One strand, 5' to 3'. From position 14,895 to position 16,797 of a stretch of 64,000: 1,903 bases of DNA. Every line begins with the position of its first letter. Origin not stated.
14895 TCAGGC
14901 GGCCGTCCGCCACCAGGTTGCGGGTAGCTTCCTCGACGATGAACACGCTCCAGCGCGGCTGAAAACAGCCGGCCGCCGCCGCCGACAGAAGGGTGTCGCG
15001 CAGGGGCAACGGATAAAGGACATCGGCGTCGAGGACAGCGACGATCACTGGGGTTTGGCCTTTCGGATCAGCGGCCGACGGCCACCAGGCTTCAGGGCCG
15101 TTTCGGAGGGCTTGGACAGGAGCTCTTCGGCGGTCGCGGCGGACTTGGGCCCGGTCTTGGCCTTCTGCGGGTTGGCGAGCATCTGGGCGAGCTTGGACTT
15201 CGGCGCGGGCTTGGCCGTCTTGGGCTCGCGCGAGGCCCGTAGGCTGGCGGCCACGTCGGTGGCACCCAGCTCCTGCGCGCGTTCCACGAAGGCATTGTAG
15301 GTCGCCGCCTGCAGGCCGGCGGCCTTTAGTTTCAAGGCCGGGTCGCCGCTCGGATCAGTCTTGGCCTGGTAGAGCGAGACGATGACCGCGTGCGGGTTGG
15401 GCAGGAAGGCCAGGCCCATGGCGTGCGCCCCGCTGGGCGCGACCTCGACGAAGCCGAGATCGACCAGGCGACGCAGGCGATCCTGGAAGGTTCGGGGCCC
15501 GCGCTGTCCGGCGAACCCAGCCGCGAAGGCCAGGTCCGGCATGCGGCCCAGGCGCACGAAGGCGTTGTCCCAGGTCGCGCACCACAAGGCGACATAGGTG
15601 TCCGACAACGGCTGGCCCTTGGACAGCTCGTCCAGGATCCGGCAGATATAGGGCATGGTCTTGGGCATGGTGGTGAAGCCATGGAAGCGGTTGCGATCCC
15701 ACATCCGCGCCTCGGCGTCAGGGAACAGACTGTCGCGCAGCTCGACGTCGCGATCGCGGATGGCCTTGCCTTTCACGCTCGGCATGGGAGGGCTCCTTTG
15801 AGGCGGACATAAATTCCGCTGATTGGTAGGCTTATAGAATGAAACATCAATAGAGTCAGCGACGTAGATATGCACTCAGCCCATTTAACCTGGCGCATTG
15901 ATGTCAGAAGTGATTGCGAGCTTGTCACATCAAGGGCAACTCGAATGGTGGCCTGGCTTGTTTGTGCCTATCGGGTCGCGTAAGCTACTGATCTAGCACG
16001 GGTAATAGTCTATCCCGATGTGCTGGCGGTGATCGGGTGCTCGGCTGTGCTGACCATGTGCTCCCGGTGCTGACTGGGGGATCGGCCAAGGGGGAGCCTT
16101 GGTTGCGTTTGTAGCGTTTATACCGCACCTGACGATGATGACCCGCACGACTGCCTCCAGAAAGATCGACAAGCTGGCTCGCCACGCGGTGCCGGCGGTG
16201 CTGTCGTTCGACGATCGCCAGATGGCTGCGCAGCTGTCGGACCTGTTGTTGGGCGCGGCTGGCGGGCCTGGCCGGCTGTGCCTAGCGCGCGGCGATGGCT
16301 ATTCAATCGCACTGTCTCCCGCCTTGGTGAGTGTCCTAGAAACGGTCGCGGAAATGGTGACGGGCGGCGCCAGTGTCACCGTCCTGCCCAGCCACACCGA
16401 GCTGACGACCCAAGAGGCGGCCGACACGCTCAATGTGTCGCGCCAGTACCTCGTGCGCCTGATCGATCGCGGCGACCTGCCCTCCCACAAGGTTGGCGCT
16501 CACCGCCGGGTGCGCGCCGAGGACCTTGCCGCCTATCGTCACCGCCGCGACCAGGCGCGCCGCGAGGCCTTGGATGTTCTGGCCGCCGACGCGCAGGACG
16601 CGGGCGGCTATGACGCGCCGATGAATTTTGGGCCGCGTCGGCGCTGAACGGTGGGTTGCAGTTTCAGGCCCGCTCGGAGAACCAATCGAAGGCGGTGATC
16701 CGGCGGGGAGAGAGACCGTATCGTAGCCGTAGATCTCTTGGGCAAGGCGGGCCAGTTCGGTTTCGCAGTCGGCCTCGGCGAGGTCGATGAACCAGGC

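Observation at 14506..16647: Rewired PIN toxin module: toxin coupled to an unknown wHTH protein, usual antitoxin facing the other way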

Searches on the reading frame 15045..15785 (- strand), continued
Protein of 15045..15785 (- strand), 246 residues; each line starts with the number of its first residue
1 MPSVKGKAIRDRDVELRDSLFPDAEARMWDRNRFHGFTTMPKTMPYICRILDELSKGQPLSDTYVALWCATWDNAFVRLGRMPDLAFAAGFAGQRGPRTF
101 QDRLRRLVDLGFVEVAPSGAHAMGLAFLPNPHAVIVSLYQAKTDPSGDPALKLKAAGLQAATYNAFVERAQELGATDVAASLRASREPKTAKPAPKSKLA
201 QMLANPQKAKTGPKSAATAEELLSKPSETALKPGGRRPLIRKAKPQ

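Call 90: search_protein_families(library=pfam, proteins=[L067:2951-4486:+, L068:2908-4512:+, L066:2014-4182:+, L016:3296-4519:+, L049:2427-3470:+, L058:3485-4222:+, L055:2738-4606:-, L073:2229-3923:-, L071:3448-4626:-, L065:3906-4535:+], max_evalue=0.001)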
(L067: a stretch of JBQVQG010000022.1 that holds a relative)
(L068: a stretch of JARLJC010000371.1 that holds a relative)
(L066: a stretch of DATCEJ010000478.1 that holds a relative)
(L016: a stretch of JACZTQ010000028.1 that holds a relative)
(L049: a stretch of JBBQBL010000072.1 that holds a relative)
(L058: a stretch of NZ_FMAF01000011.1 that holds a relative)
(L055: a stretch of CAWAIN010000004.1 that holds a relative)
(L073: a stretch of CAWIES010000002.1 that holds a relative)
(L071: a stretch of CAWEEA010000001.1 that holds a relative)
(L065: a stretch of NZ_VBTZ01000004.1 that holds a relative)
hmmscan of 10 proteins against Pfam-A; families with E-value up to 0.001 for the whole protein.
L067:2951-4486:+ (511 aa): 3 families
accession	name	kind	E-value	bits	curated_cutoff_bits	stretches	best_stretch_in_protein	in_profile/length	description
PF00239.26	Resolvase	-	8.3e-17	62.1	23.3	1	8-167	1-142/145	Resolvase, N terminal domain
PF07508.19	Recombinase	-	8.9e-17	61.7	21.1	1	196-295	2-102/102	Recombinase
PF13408.12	Zn_ribbon_recom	-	2.3e-13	50.7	25.3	1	313-369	1-56/58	Recombinase zinc beta ribbon domain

L068:2908-4512:+ (534 aa): 3 families
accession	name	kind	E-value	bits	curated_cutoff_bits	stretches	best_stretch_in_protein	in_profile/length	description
PF00589.27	Phage_integrase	-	2.7e-24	86.3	27.1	1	345-521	2-169/172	Phage integrase family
PF02899.23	Phage_int_SAM_1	-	3.5e-10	40.4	22.3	1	253-318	15-80/83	Phage integrase, N-terminal SAM-like domain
PF13495.12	Phage_int_SAM_4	-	2.3e-05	25.1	27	1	243-318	5-79/85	Phage integrase, N-terminal SAM-like domain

L066:2014-4182:+ (722 aa): 7 families
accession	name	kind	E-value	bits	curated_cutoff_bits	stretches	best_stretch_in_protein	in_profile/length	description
PF02786.22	CPSase_L_D2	-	4.2e-70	236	19.8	1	179-390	2-209/211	Carbamoyl-phosphate synthase L chain, ATP binding domain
PF00289.28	Biotin_carb_N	-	1.6e-40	138.4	25.5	1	66-173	1-110/110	Biotin carboxylase, N-terminal domain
PF02785.25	Biotin_carb_C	-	4.9e-36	123.6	32.4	1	404-513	1-107/108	Biotin carboxylase C-terminal domain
PF00364.28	Biotin_lipoyl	-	7.1e-18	64.7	22.1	1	645-710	2-72/73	Biotin-requiring enzyme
PF07478.18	Dala_Dala_lig_C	-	1.4e-07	31.7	24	1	185-359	1-174/204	D-ala D-ala ligase C-terminus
PF13437.12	HlyD_3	-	1.7e-06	29.2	22.2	0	646-676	2-32/106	HlyD family secretion protein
PF13533.13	Biotin_lipoyl_2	-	1e-05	25.6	29.8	1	645-674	2-31/32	Biotin-lipoyl like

L016:3296-4519:+ (407 aa): 1 family
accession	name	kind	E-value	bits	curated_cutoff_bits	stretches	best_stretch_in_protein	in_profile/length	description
PF05402.18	PqqD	-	7.7e-10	39.4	23.4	1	338-402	4-67/67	Coenzyme PQQ synthesis protein D (PqqD)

L049:2427-3470:+ (347 aa): 1 family
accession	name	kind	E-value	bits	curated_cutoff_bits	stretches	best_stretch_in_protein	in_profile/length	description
PF04748.18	Polysacc_deac_2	-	1.1e-67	227.7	27.5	1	125-333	1-211/212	Divergent polysaccharide deacetylase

L058:3485-4222:+ (245 aa): 1 family
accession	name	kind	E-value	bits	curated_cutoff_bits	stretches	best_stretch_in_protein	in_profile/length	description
PF11523.13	DUF3223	-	2.2e-12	47.8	21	1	24-103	1-75/75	Protein of unknown function (DUF3223)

L055:2738-4606:- (622 aa): 3 families
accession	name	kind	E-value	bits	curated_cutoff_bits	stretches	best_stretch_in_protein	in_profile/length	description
PF00117.34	GATase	-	9.2e-55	185.7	22.8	1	434-611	2-189/190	Glutamine amidotransferase class-I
PF00988.28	CPSase_sm_chain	-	2.3e-48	163.6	27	1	242-371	1-126/126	Carbamoyl-phosphate synthase small chain, CPSase domain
PF07722.19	Peptidase_C26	-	2.2e-06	28.1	20.5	1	488-545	92-155/219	Peptidase C26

L073:2229-3923:- (564 aa): 5 families
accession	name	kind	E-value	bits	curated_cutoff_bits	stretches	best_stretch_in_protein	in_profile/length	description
PF06325.19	PrmA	-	2.2e-10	41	22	1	424-476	161-213/296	Ribosomal protein L11 methyltransferase (PrmA)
PF05175.20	MTS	-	7e-08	32.7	23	1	414-493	21-103/170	Methyltransferase small domain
PF13649.12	Methyltransf_25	-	2.4e-06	28.6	27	1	428-496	1-73/97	Methyltransferase domain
PF10294.15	Methyltransf_16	-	7.3e-06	26.3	21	1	406-515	22-147/174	Lysine methyltransferase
PF03602.21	Cons_hypoth95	-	0.00023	21.3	24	1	423-472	40-89/182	Conserved hypothetical protein 95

L071:3448-4626:- (392 aa): 5 families
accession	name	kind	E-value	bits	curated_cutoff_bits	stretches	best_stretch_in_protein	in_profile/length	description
PF03446.21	NAD_binding_2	-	1e-52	178.9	21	1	97-255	2-161/161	NAD binding domain of 6-phosphogluconate dehydrogenase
PF14833.11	NAD_binding_11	-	6.3e-34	117.3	30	1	258-384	1-121/122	NAD-binding of NADP-dependent 3-hydroxyisobutyrate dehydrogenase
PF03807.23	F420_oxidored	-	3.1e-07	31.3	21.6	1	97-159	2-68/94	NADP oxidoreductase coenzyme F420-dependent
PF02826.25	2-Hacid_dh_C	-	1.2e-05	25.2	25.1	1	96-201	38-140/178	D-isomer specific 2-hydroxyacid dehydrogenase, NAD binding domain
PF03721.20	UDPG_MGDP_dh_N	-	0.00034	20.7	27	0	97-135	3-41/187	UDP-glucose/GDP-mannose dehydrogenase family, NAD binding domain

L065:3906-4535:+ (209 aa): 3 families
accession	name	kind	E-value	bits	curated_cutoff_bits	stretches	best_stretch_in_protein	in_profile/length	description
PF00383.29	dCMP_cyt_deam_1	-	6.6e-26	90.6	25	1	68-162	3-101/102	Cytidine and deoxycytidylate deaminase zinc-binding region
PF14437.12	MafB19-deam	-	1.3e-18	67.7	27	1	78-164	16-102/142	MafB19-like deaminase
PF14439.12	Bd3614-deam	-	6.5e-05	23.3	38.5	1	89-155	13-78/113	Bd3614-like deaminase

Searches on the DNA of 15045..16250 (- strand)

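Call 35: search_rna_families(source=window, start=15700, end=16250, threshold=evalue, max_evalue=1)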
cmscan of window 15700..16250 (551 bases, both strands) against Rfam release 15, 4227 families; matches with E-value up to 1: 0.
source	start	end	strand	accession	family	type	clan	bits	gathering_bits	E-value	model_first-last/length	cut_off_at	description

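Call 45: search_rna_families(sources=[L064, L069, L073, L065, L048, L059], threshold=evalue, max_evalue=0.1)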
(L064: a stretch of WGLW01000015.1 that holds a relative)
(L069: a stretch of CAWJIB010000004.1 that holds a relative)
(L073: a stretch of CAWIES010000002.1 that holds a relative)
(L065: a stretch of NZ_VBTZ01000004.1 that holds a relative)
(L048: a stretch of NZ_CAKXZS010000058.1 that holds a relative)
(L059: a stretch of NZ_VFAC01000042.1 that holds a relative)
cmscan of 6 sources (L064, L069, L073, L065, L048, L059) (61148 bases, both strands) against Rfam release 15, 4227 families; matches with E-value up to 0.1: 1.
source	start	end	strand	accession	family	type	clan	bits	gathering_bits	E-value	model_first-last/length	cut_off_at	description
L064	9847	9920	-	RF00023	tmRNA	Gene;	CL00001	20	47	0.00045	1-374/374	no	transfer-messenger RNA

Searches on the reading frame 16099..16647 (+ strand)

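Call 3: search_protein_families(library=pfam, proteins=[window:16099-16647:+], max_evalue=0.1)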
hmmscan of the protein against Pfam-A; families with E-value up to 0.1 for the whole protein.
window:16099-16647:+ (182 aa): 5 families
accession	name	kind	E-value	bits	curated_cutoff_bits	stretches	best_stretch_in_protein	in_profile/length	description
PF12728.13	HTH_17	-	1e-13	51.7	27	1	102-149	2-49/51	Helix-turn-helix domain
PF13338.12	AbiEi_4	-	0.0042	17.6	25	1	102-127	14-38/49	Transcriptional regulator, AbiEi antitoxin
PF12802.13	MarR_2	-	0.026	15.1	27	0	101-124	19-43/61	MarR family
PF13551.12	HTH_29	-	0.045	14.3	28.1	0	103-124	14-35/64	Winged helix-turn helix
PF08279.18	HTH_11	-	0.073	13.4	25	0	98-122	12-36/55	HTH domain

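Call 4: search_protein_families(library=padloc, proteins=[window:16099-16647:+], max_evalue=0.1)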
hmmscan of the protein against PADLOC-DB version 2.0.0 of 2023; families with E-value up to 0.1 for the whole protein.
window:16099-16647:+ (182 aa): 2 families
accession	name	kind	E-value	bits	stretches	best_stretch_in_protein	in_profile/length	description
PDLC04133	mad1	-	1e-07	30.1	1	102-145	6-49/60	mads_1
PDLC04388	PDC-M06B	-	0.0062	14.5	1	47-123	31-103/174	-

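Call 5: search_protein_families(library=ncbifam, proteins=[window:16099-16647:+], max_evalue=1)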
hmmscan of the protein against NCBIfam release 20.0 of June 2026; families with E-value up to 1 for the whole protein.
window:16099-16647:+ (182 aa): 5 families
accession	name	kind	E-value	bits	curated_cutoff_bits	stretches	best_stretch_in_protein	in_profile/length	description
TIGR01764.1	excise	domain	6e-15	55.3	28.8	1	102-147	2-47/49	excisionase family DNA-binding protein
NF040990.2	MamR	equivalog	0.0034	17.6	100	1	79-146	22-88/91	magnetosome protein MamR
NF047737.1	antiphage_MADS1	equivalog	0.0043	17.3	80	1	102-143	4-45/49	methylation-associated defense system helix-turn-helix domain-containing protein MAD1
NF005801.1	PRK07656.1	equivalog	0.014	14.1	657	1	30-146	16-128/500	FadD3 family acyl-CoA ligase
TIGR02445.1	fadA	equivalog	0.085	11.8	591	1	126-160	11-45/385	acetyl-CoA C-acyltransferase FadA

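Call 6: search_protein_families(library=phrogs, proteins=[window:16099-16647:+], max_evalue=1)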
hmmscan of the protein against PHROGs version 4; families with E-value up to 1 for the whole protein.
window:16099-16647:+ (182 aa): 15 families
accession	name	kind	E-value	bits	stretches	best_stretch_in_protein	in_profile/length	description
phrog_7506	-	integration and excision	5.4e-07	30.9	1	97-155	11-68/78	recombination directionality factor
phrog_1840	-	integration and excision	2.9e-05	25.4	1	101-163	6-68/90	excisionase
phrog_66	-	integration and excision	4.8e-05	24.2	1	100-156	92-149/412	excisionase and transcriptional regulator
phrog_2907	-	integration and excision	7.4e-05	24.2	1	101-167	6-67/117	excisionase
phrog_4691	-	integration and excision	0.00028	21.9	1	102-132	19-49/78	excisionase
phrog_57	-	head and packaging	0.00031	21.7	1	98-160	9-73/199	terminase small subunit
phrog_7338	-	unknown function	0.00052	21.2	1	101-152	30-82/87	-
phrog_15534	-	DNA, RNA and nucleotide metabolism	0.023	16.2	1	97-146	39-87/93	HTH DNA binding protein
phrog_2474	-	transcription regulation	0.032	15.2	1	98-156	45-106/118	MerR-like transcriptional regulator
phrog_14131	-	DNA, RNA and nucleotide metabolism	0.058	13.5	1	95-140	140-185/351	DNA binding protein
phrog_10045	-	DNA, RNA and nucleotide metabolism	0.11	13.4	1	100-148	19-68/74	HTH DNA binding protein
phrog_1864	-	unknown function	0.17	12.8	1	121-138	40-57/73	-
phrog_1877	-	DNA, RNA and nucleotide metabolism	0.18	12.7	1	102-149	61-108/129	DNA binding protein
phrog_10496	-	unknown function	0.22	12.6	1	103-127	13-37/57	-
phrog_633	-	transcription regulation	0.36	12.4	1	102-166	17-89/111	transcriptional regulator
